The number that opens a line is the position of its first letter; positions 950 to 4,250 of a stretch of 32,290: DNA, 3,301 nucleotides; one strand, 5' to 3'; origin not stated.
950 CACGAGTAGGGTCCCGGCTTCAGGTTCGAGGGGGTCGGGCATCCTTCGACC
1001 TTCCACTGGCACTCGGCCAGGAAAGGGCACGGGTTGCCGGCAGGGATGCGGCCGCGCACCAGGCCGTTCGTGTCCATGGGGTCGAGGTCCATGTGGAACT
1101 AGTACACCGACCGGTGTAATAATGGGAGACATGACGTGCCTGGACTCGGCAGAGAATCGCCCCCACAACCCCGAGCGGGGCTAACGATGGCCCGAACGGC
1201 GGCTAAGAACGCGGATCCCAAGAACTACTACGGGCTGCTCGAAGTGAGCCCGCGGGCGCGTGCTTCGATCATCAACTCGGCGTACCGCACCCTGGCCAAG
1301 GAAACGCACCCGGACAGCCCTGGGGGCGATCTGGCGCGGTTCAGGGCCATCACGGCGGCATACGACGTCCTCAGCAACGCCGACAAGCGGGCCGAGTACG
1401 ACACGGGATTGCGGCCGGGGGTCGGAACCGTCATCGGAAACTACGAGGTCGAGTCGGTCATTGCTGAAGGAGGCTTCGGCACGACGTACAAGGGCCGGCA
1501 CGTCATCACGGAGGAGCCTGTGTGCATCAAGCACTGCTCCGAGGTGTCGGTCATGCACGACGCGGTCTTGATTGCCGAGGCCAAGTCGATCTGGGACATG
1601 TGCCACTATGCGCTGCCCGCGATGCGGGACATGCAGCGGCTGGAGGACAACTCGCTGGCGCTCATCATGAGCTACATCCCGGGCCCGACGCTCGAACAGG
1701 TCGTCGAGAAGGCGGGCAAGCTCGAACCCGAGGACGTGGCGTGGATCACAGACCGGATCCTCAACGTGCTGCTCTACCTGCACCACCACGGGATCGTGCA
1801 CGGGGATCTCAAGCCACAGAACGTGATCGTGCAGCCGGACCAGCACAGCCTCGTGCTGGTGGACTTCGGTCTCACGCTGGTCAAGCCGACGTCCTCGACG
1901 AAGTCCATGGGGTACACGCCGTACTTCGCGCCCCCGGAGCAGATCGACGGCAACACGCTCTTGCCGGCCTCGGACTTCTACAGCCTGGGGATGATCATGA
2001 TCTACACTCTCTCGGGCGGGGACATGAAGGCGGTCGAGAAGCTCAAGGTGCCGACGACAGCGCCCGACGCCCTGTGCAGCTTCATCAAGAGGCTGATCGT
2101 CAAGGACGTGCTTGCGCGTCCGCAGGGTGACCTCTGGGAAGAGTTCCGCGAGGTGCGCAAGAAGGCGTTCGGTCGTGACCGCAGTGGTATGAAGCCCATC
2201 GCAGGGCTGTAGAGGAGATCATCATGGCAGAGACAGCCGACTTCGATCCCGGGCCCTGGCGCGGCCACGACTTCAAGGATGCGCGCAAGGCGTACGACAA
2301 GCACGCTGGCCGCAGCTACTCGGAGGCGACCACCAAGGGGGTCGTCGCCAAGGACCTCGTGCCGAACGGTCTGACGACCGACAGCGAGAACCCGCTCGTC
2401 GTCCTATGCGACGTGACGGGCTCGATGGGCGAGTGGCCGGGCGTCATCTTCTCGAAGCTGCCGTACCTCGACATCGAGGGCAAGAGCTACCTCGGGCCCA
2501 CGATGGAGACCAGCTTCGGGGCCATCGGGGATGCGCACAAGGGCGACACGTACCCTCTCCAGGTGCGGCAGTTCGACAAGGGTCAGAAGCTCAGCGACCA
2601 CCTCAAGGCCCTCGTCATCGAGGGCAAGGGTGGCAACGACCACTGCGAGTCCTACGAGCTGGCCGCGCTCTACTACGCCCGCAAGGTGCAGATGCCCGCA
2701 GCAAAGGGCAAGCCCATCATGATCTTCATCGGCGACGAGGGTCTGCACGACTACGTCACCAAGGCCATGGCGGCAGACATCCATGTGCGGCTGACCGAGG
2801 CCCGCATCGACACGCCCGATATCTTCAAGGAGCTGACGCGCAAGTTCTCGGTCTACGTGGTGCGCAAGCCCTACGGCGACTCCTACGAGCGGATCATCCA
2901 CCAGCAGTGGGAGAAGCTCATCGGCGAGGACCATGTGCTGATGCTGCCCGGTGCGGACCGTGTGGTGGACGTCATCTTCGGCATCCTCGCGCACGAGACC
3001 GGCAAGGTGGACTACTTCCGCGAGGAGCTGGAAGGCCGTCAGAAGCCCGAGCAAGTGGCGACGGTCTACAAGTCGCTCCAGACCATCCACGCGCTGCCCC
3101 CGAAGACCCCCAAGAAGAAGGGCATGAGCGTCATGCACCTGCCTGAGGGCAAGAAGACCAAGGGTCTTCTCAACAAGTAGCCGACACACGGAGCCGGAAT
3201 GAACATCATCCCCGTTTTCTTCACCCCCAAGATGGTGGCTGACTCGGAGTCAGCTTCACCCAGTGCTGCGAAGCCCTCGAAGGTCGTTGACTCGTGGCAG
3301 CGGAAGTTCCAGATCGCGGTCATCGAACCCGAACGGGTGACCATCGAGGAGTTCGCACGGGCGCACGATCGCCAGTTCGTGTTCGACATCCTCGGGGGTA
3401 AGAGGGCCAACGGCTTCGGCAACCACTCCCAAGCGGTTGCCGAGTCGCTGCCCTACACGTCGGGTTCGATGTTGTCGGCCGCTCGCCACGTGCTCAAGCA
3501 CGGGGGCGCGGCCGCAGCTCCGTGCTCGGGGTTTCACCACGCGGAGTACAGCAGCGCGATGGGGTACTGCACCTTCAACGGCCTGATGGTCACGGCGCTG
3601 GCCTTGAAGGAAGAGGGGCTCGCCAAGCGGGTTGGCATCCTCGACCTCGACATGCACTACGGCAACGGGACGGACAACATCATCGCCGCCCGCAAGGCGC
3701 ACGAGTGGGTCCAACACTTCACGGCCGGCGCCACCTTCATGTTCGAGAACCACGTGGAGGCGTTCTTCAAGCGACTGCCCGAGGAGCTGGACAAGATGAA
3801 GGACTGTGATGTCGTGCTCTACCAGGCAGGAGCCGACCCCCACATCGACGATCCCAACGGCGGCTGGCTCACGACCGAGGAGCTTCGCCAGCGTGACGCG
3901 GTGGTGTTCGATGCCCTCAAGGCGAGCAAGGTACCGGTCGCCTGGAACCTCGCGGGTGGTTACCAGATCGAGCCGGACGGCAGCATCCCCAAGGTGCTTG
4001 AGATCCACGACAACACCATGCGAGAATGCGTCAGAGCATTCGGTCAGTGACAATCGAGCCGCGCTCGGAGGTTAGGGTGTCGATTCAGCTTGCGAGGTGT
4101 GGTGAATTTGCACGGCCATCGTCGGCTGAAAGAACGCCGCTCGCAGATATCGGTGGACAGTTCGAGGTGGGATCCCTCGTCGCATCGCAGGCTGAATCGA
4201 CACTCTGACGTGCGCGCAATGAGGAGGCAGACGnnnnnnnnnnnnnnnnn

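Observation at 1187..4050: Three-gene operon with a J-domain-Ser/Thr kinase fusion, a vWA protein and an HDAC-like deacetylase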

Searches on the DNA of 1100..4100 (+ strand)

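Call 6: search_dna_similar(query=window:1100-4100:+, collection=phages, mode=near, max_rows=20)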
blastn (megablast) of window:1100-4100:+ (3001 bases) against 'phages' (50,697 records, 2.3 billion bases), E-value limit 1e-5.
No match.

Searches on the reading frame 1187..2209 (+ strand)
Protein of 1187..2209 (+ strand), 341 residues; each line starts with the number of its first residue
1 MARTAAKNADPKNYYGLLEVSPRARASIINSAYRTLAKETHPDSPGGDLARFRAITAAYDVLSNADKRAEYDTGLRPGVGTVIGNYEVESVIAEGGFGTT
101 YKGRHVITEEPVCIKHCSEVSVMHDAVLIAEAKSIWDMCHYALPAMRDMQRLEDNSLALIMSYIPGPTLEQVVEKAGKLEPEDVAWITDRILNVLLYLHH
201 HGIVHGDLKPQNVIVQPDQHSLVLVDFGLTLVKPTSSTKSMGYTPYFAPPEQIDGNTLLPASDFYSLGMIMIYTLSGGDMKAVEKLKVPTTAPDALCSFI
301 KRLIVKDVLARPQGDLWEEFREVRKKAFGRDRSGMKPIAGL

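Call 3: search_protein_families(library=pfam, proteins=[window:1187-2209:+], max_evalue=1)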
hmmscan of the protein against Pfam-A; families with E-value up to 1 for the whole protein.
window:1187-2209:+ (341 aa): 9 families
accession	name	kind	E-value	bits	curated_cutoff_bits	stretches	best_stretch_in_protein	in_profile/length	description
PF00069.31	Pkinase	-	2.4e-33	116.1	31.7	1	86-277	1-193/263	Protein kinase domain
PF07714.23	PK_Tyr_Ser-Thr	-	1e-18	68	23.1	1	88-281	3-204/258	Protein tyrosine and serine/threonine kinase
PF00226.36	DnaJ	-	1e-15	58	27.8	1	13-72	1-63/63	DnaJ domain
PF01163.29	RIO1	-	9.7e-06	25.8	22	1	156-228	80-149/187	RIO domain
PF03109.22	ABC1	-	1.3e-05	25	22.9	1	158-230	144-214/244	ABC1 atypical kinase-like domain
PF01636.29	APH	-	4.1e-05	23.9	23.2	1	181-231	143-198/239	Phosphotransferase enzyme family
PF14531.12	Kinase-like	-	6.1e-05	22.8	25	1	168-252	131-212/289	Kinase-like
PF19974.5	TCAD9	-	0.00015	21.5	40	1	176-227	273-321/429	Ternary complex associated domain 9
PF06293.20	Kdo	-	0.085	12.7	21.3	1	197-227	133-166/207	Lipopolysaccharide kinase (Kdo/WaaP) family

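Call 4: search_protein_families(library=phrogs, proteins=[window:1187-2209:+], max_evalue=0.01)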
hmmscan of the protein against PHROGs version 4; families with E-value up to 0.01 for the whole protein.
window:1187-2209:+ (341 aa): 11 families
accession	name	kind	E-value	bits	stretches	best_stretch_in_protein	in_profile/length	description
phrog_2361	-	other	2.9e-30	106.5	1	83-288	10-222/415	serine-threonine kinase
phrog_14336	-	unknown function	6.6e-15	56.3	1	12-97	4-82/363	-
phrog_3043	-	other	9.8e-12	45.8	1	176-276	197-299/376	kinase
phrog_2778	-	unknown function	2.7e-09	38.1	1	4-73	27-97/239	-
phrog_9210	-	unknown function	1.9e-07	31.9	1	10-65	147-202/204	-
phrog_3297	-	other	0.00025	21.9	1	187-228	70-110/160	kinase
phrog_15863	-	unknown function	0.00093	19.6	1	31-65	161-196/312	-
phrog_31004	-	unknown function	0.0047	18.2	1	18-65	7-57/156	-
phrog_11153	-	unknown function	0.0047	17.6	1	13-75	6-70/337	-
phrog_13942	-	unknown function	0.0098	16.2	0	29-68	32-70/336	-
phrog_4972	-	unknown function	0.0098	15.8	0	186-275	222-315/501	-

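Call 7: search_dna_similar(query=window:1187-2209:+, collection=phages, mode=protein, max_rows=40)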
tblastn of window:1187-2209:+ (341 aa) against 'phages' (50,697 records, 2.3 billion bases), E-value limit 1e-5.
Records with a match: 244; places in all: 244; records where one place covers at least 80% of the query: 204.
Best place of each record, by identity: <60% 244.
By first word of the organism name: Mycobacterium 202; Bacteriophage 18; Listeria 6; uncultured 4; Enterococcus 2; Acinetobacter 2; Brevundimonas 2; Salmonella 2; Agrobacterium 2; Mycolicibacterium 1; and 3 more.
By host as written in the record: Mycobacterium smegmatis mc2 155 157; - 29; Mycobacterium smegmatis mc#155 23; Mycobacterium sp. 6; Listeria monocytogenes 6; Mycobacterium smegmatis mc2155 4; Mycobacterium smegmatius mc2 155 3; Mycobacterium 2; and 11 more.
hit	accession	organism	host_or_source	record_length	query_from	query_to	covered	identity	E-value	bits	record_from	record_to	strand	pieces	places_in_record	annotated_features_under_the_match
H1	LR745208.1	uncultured phage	metagenomic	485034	13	329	93%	42.8%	2e-84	283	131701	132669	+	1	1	record has no annotation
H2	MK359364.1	Mycobacterium phage ChickenPhender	Mycobacterium smegmatis mc2 155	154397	28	326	88%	25.8%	3e-9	64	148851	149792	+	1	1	257: serine/threonine kinase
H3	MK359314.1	Mycobacterium phage Ewok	Mycobacterium smegmatis mc2 155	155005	28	323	87%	25.7%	5e-9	64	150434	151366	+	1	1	260: serine/threonine kinase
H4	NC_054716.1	Mycobacterium phage Cane17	Mycobacterium smegmatis mc2 155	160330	28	323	87%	25.7%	1e-8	62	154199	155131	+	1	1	250: kinase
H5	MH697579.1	Mycobacterium phage Cane17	Mycobacterium smegmatis mc2 155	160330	28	323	87%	25.7%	1e-8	62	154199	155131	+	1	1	250: serine/threonine kinase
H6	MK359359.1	Mycobacterium phage Colt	Mycobacterium smegmatis mc2 155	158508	28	323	87%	25.7%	2e-8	62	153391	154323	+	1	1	251: serine/threonine kinase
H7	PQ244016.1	Mycobacterium phage Blubba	Mycobacterium smegmatis mc2 155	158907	28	323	87%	25.7%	2e-8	62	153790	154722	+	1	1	248: serine/threonine kinase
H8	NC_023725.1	Mycobacterium phage Nappy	Mycobacterium smegmatis mc2 155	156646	28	323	87%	25.4%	7e-10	66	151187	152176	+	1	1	260: kinase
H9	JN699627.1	Mycobacterium phage Nappy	Mycobacterium smegmatis mc2 155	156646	28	323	87%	25.4%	7e-10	66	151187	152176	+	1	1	260: serine/threonine kinase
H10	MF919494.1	Mycobacterium phage BeanWater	Mycobacterium smegmatis mc2 155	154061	28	323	87%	25.4%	1e-9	66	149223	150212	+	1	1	serine/threonine kinase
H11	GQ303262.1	Mycobacterium phage LRRHood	Mycobacterium smegmatis mc2 155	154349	28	323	87%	25.4%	1e-9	66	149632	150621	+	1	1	253: serine/threonine kinase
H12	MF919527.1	Mycobacterium phage Phox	Mycobacterium smegmatis mc2 155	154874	28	323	87%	25.4%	1e-9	66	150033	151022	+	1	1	serine/threonine kinase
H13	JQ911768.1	Mycobacterium phage Ava3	Mycobacterium smegmatis mc2 155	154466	28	323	87%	25.4%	1e-9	66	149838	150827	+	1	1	258: serine/threonine kinase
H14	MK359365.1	Mycobacterium phage Loanshark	Mycobacterium smegmatis mc2 155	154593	28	323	87%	25.4%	1e-9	66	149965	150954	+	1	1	258: serine/threonine kinase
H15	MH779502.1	Mycobacterium phage FudgeTart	Mycobacterium smegmatis mc2 155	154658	28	323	87%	25.4%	1e-9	66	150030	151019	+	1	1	257: serine/threonine kinase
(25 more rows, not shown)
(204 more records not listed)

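Call 8: get_annotated_region(hit=H1, flank=8000)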
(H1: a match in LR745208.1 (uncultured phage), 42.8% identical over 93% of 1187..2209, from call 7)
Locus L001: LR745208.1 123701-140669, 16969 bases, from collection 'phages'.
description: uncultured phage genome assembly, chromosome: 1.
organism: uncultured phage (NCBI taxid 278008)
taxonomy: Viruses; environmental samples
host: -; source: metagenomic; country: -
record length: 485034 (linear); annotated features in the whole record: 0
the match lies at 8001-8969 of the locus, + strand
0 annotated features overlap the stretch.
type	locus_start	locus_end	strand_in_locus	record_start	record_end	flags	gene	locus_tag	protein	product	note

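Call 15: search_protein_families(library=pfam, proteins=[L001:7989-9020:+, L001:9058-10017:+, L001:10038-10949:+], max_evalue=0.1)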
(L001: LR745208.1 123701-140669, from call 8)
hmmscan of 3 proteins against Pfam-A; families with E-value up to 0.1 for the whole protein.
L001:7989-9020:+ (344 aa): 8 families
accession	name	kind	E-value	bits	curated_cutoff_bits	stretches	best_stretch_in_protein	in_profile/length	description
PF00069.31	Pkinase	-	7.2e-29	101.4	31.7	1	80-323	1-241/263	Protein kinase domain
PF00226.36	DnaJ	-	1e-14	54.8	27.8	1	5-63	1-63/63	DnaJ domain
PF07714.23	PK_Tyr_Ser-Thr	-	1.2e-14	54.7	23.1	1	82-298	3-224/258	Protein tyrosine and serine/threonine kinase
PF01636.29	APH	-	1.1e-06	29.1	23.2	1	195-237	168-210/239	Phosphotransferase enzyme family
PF01163.29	RIO1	-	0.0015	18.7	22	1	152-225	82-152/187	RIO domain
PF19974.5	TCAD9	-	0.0067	16.1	40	1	190-221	292-321/429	Ternary complex associated domain 9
PF14531.12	Kinase-like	-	0.0077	16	25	1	190-249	159-215/289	Kinase-like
PF06293.20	Kdo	-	0.09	12.6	21.3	0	189-222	131-167/207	Lipopolysaccharide kinase (Kdo/WaaP) family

L001:9058-10017:+ (320 aa): 0 families

L001:10038-10949:+ (304 aa): 2 families
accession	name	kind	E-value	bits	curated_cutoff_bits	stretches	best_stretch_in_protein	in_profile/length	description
PF00224.27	PK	-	6.2e-08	32.5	30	1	147-266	177-300/328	Pyruvate kinase, barrel domain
PF03175.18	DNA_pol_B_2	-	0.054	12.8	25.8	0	131-200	52-121/468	DNA polymerase type B, organellar and viral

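Call 31: find_homologous_proteins(query=window:1187-2209:+, max_evalue=0.001)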
Query window:1187-2209:+ (341 aa): 649 proteins with E <= 0.001 among 3546 candidates; the best 120 are listed.
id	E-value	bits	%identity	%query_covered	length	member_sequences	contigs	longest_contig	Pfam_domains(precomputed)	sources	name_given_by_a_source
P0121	5.8e-228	774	100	100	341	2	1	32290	PF07714.24,PF00069.32,PF00226.37,PF03109.23,PF01163.29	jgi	-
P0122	1.6e-164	565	74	100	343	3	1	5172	PF07714.24,PF00069.32,PF00226.37,PF03109.23,PF01636.30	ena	-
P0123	5.7e-152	524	68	100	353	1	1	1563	PF07714.24,PF00069.32,PF00226.37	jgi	jgi:predicted Ser/Thr protein kinase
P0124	7.8e-147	507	65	97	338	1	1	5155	PF07714.24,PF00069.32,PF00226.37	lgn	-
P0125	9.1e-145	500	68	96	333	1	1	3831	PF07714.24,PF00069.32,PF00226.37,PF01636.30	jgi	jgi:serine/threonine protein kinase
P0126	2.3e-144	499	68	96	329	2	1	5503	PF07714.24,PF00069.32,PF00226.37,PF01636.30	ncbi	-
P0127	1.4e-143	496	67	96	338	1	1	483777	PF07714.24,PF00069.32,PF00226.37,PF03109.23,PF14531.13,PF01163.29,PF01636.30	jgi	jgi:serine/threonine protein kinase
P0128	2.8e-143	495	66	96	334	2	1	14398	PF07714.24,PF00069.32,PF00226.37,PF03109.23,PF01163.29,PF01636.30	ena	-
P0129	1.9e-142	493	65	97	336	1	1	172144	PF07714.24,PF00069.32,PF00226.37,PF03109.23,PF01163.29,PF01636.30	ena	-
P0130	3.4e-141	489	64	97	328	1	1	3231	PF07714.24,PF00069.32,PF00226.37,PF01636.30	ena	-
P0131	7.2e-141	487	66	96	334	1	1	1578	PF07714.24,PF00069.32,PF00226.37,PF03109.23,PF01163.29,PF01636.30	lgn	-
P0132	1.4e-140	486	66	96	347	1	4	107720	PF07714.24,PF00069.32,PF00226.37,PF03109.23,PF01163.29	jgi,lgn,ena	-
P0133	6.4e-140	484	65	96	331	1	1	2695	PF07714.24,PF00069.32,PF00226.37,PF01163.29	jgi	jgi:predicted Ser/Thr protein kinase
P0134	7.5e-140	484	65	96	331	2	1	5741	PF07714.24,PF00069.32,PF00226.37,PF03109.23,PF01636.30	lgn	-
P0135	1.3e-139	483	66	96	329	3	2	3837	PF07714.24,PF00069.32,PF00226.37,PF03109.23,PF01163.29,PF01636.30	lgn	-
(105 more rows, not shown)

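Call 67: search_protein_families(library=padloc, proteins=[window:1187-2209:+], max_evalue=0.01)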
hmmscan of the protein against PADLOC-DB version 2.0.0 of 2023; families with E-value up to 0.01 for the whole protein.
window:1187-2209:+ (341 aa): 37 families (the best 25 are shown)
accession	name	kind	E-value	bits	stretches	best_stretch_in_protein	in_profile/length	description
PDLC04138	mad6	-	2.8e-38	130.3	1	80-279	47-254/659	mads_6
PDLC04042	PD-T4-6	-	4.3e-36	123.1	1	82-280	7-211/292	-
PDLC04060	PD-T4-6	-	1.8e-33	114.2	1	81-277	4-204/486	-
PDLC04053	PD-T4-6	-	2.4e-33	113.9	1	80-278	5-208/311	-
PDLC04045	PD-T4-6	-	9.9e-32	108.2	1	85-278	34-243/350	-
PDLC04047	PD-T4-6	-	2.4e-31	107.1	1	81-277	7-208/327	-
PDLC04054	PD-T4-6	-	2.9e-30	103.9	1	80-277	6-209/347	-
PDLC04057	PD-T4-6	-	3.8e-29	100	1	80-279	3-207/443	-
PDLC04044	PD-T4-6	-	1.2e-27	95.1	1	85-281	33-239/372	-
PDLC04062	PD-T4-6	-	3.7e-26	90.2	1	86-277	34-234/450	-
PDLC04048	PD-T4-6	-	1.2e-25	88.7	1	83-277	9-208/354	-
PDLC04061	PD-T4-6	-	4.5e-25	87.1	1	83-275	15-216/510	-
PDLC04043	PD-T4-6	-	9.7e-25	85.5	1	79-277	10-213/452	-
PDLC04041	PD-T4-6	-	1.2e-23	82.1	1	79-277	23-230/443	-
PDLC04064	PD-T4-6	-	2.7e-22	77.2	1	83-277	19-216/369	-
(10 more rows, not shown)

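Call 77: predict_structure(alignment_id=A5)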
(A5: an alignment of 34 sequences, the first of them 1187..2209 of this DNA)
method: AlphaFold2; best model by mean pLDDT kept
length: 341 residues; sequences in the alignment: 34
mean_pLDDT: 82.2   pTM: 0.75
mean pLDDT of the five models: 82.2, 81.7, 81.5, 80.5, 75.1
residues with pLDDT >= 90: 166; 70-90: 123; 50-70: 17; < 50: 35
segments of 3 or more residues with pLDDT < 50: 1-9, 233-258
pLDDT, mean of each block of 10 residues (from residue 1): 41 86 88 96 95 96 92 76 91 81 94 87 72 76 87 85 92 93 93 87 82 86 77 46 33 47 89 96 93 96 85 85 92 75 75
secondary structure, 60 per line:
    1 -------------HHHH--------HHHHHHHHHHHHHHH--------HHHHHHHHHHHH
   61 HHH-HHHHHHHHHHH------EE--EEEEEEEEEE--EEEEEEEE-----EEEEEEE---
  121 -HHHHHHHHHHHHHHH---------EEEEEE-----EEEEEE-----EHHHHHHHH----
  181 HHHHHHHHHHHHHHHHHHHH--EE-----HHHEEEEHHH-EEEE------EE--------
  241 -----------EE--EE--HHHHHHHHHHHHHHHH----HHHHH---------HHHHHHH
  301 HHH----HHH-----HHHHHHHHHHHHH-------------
elements in order: H14-17 H26-40 H49-63 H65-75 E86-95 E98-105 E111-117 H122-136 E146-151 E157-162 H169-176 H181-200 E213-216 E221-224 H260-275 H280-284 H294-303 H316-328

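Call 80: fold_search(model_id=the predicted structure, library=pdb)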
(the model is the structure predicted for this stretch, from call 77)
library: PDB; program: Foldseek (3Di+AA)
matches with E <= 10: 2000; with E <= 0.001: 2000
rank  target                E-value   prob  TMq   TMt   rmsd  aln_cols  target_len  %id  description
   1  8fe2_A                1.7e-16  1.00  0.57  0.49  26.3       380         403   20  Structure of J-PKAc chimera complexed with Aplithianine A (released 2023-10-18)
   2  4wb7_A                2.2e-16  1.00  0.58  0.50  26.3       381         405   21  Crystal structure of a chimeric fusion of human DnaJ (Hsp40) and cAMP-dependent protein kinase A (catalytic alpha subu (released 2015-01-21)
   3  8fe5_A                3.2e-16  1.00  0.58  0.50  26.6       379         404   20  Structure of J-PKAc chimera complexed with Aplithianine B (released 2023-10-18)
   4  8fe2_B                1.4e-15  1.00  0.56  0.48  25.9       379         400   20  Structure of J-PKAc chimera complexed with Aplithianine A (released 2023-10-18)
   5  4eqm_D                2.6e-13  1.00  0.58  0.73   8.0       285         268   24  Structural analysis of Staphylococcus aureus serine/threonine kinase PknB (released 2012-06-27)
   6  9ymt                  2.8e-13  1.00  0.57  0.70   8.4       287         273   24  Staphylococcus aureus serine/threonine kinase Stk1 with inhibitor GW779439X (released 2026-03-11)
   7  6b2q_C                3.4e-13  1.00  0.59  0.74   6.7       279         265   24  Dual Inhibition of the Essential Protein Kinases A and B in Mycobacterium tuberculosis (released 2018-02-14)
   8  3uo5                  3.6e-13  1.00  0.55  0.68   5.2       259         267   21  Aurora A in complex with YL1-038-31 (released 2012-01-25)
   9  1ol5_A                5.3e-13  1.00  0.55  0.69   5.3       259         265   22  Structure of Aurora-A 122-403, phosphorylated on Thr287, Thr288 and bound to TPX2 1-43 (released 2003-10-30)
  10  4u44_A                6.8e-13  1.00  0.53  0.62   5.6       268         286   25  MAP4K4 in complex with inhibitor (compound 16) (released 2014-09-03)
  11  8c1e                  7.6e-13  1.00  0.55  0.69   5.3       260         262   22  Aurora A kinase in complex with TPX2-inhibitor 9 (released 2024-01-10)
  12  5w5q_A                8.0e-13  1.00  0.55  0.63   5.5       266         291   24  MAP4K4 in complex with inhibitor compound 12 (N3-methyl-10-(3-methyl-3-(5-methyloxazol-2-yl)but-1-yn-1-yl)-6,7-dihydro (released 2018-06-20)
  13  6c9j_A                8.9e-13  1.00  0.57  0.51   6.6       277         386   20  AMP-activated protein kinase bound to pharmacological activator R734 (released 2018-11-28)
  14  4wbo_B                9.4e-13  1.00  0.54  0.39  22.4       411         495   15  Bovine G Protein Coupled Receptor Kinase 1 in Complex with Amlexanox (released 2014-11-05)
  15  3uo4                  9.9e-13  1.00  0.54  0.68   5.3       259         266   22  Aurora A in complex with RPM1680 (released 2012-01-25)
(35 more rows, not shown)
